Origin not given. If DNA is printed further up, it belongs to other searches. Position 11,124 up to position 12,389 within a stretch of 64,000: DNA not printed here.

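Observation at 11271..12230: N-terminal ~260-aa module shared by the PEP-CTERM protein and three pectinase giants (same cargo module, alternative anchors)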

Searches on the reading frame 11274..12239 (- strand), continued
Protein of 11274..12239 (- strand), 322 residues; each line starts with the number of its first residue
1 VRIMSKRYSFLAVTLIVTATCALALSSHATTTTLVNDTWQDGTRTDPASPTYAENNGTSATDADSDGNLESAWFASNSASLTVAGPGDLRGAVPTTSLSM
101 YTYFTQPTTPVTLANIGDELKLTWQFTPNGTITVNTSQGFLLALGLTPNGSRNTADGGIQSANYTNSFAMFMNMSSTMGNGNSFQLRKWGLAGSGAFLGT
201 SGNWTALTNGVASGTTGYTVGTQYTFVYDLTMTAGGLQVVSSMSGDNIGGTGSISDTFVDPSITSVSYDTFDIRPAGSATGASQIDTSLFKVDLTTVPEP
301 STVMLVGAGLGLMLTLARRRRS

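Call 82: search_protein_families(library=pfam, proteins=[P0184, P0193, P0194, P0059, P0252, P0264, P0238, P0122, P0123, P0125], max_evalue=0.01)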
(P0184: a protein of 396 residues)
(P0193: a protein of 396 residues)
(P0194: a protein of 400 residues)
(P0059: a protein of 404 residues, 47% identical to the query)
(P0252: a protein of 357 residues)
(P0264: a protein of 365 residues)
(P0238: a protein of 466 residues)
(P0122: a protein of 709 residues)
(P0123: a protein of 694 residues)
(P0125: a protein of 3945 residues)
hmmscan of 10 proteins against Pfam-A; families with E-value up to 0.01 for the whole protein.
P0184 (396 aa): 1 family
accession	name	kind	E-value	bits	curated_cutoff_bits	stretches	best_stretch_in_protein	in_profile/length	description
PF00404.24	Dockerin_1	-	0.007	17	22.9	1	310-357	2-52/57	Dockerin type I domain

P0193 (396 aa): 3 families
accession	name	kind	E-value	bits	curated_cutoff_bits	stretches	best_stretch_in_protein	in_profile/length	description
PF00404.24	Dockerin_1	-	6.1e-08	33.2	22.9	2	307-350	1-52/57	Dockerin type I domain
PF07589.16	PEP-CTERM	-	7.4e-05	23.1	20.7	1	367-393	1-24/24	PEP-CTERM motif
PF22648.2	SET7_N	-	0.0081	16.4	27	0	306-324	20-38/74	Histone H3 K4-specific methyltransferase SET7 N-terminal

P0194 (400 aa): 1 family
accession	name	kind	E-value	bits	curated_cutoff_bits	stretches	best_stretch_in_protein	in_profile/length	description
PF00404.24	Dockerin_1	-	0.0015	19.1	22.9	1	318-360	5-50/57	Dockerin type I domain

P0059 (404 aa): 1 family
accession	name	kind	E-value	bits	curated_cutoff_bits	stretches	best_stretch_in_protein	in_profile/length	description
PF07589.16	PEP-CTERM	-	0.00032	21.1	20.7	1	377-399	1-24/24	PEP-CTERM motif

P0252 (357 aa): 0 families

P0264 (365 aa): 0 families

P0238 (466 aa): 1 family
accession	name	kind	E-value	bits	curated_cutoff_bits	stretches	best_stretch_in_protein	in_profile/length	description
PF09134.16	Invasin_D3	-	7.4e-14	52.5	33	1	288-375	6-93/98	Invasin, domain 3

P0122 (709 aa): 6 families
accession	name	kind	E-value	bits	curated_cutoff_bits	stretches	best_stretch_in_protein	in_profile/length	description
PF13927.12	Ig_3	-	8.3e-11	42.7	30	1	307-375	2-78/78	Immunoglobulin domain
PF07679.22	I-set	-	1e-10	42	23.7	1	307-384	1-86/90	Immunoglobulin I-set domain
PF13895.12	Ig_2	-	3.3e-08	34.1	27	1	307-389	2-79/79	Immunoglobulin domain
PF07686.23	V-set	-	4.8e-05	24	26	1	348-389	67-108/109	Immunoglobulin V-set domain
PF00047.31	ig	-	6.2e-05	23.7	21.8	1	317-383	4-80/81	Immunoglobulin domain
PF18911.6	PKD_4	-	0.00048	20.6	27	0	306-384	3-79/85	PKD domain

P0123 (694 aa): 4 families
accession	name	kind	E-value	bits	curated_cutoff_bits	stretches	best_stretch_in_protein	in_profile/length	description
PF13927.12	Ig_3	-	1.9e-08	35.1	30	1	279-347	2-78/78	Immunoglobulin domain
PF07679.22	I-set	-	1.2e-07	32.2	23.7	1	280-360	2-89/90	Immunoglobulin I-set domain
PF07686.23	V-set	-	0.0066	17.1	26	0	321-361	68-108/109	Immunoglobulin V-set domain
PF13895.12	Ig_2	-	0.0072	17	27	0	291-361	12-79/79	Immunoglobulin domain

P0125 (3945 aa): 23 families
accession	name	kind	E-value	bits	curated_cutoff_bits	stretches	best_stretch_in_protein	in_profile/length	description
PF13927.12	Ig_3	-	3.6e-171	556.5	30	14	3810-3877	2-78/78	Immunoglobulin domain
PF07679.22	I-set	-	5.9e-170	552.3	23.7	14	398-480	1-86/90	Immunoglobulin I-set domain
PF13895.12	Ig_2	-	3e-78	258.5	27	9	3810-3891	2-79/79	Immunoglobulin domain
PF01436.27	NHL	-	3.2e-63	207.2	20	8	3553-3578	1-26/28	NHL repeat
PF00047.31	ig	-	1.4e-50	170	21.8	3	500-569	3-77/81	Immunoglobulin domain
PF00295.23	Glyco_hydro_28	-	7.2e-47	160.5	22.9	1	2632-2895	22-277/324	Glycosyl hydrolases family 28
PF07686.23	V-set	-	2.8e-40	137.3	26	2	3107-3185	6-108/109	Immunoglobulin V-set domain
PF25021.1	TEN_NHL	-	2.5e-39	135.7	27.1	4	851-1011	134-304/357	Teneurin NHL domain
PF08450.18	SGL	-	3.4e-17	63.3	26.3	2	912-1005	132-218/246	SMP-30/Gluconolactonase/LRE-like region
PF00041.27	fn3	-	5.4e-17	62.2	25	4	1916-2002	1-81/84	Fibronectin type III domain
PF05345.18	He_PIG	-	4.7e-15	56.2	24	2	3380-3464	1-95/96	Putative Ig domain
PF16655.11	PhoD_N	-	1.1e-11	45.5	30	0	1940-1992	26-81/90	PhoD-like phosphatase, N-terminal domain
PF06739.17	SBBP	-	9.5e-08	32.3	20.5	0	3556-3570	15-29/38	Beta-propeller repeat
PF25788.1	Ig_Rha78A_N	-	6e-07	30.1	27.4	0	1658-1725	32-100/105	Rha78A-like, N-terminal immunoglobulin domain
PF24518.1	Ig_CD22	-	1.7e-06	28.8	27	0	2438-2479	77-119/121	B-cell receptor CD22-like, first Ig-like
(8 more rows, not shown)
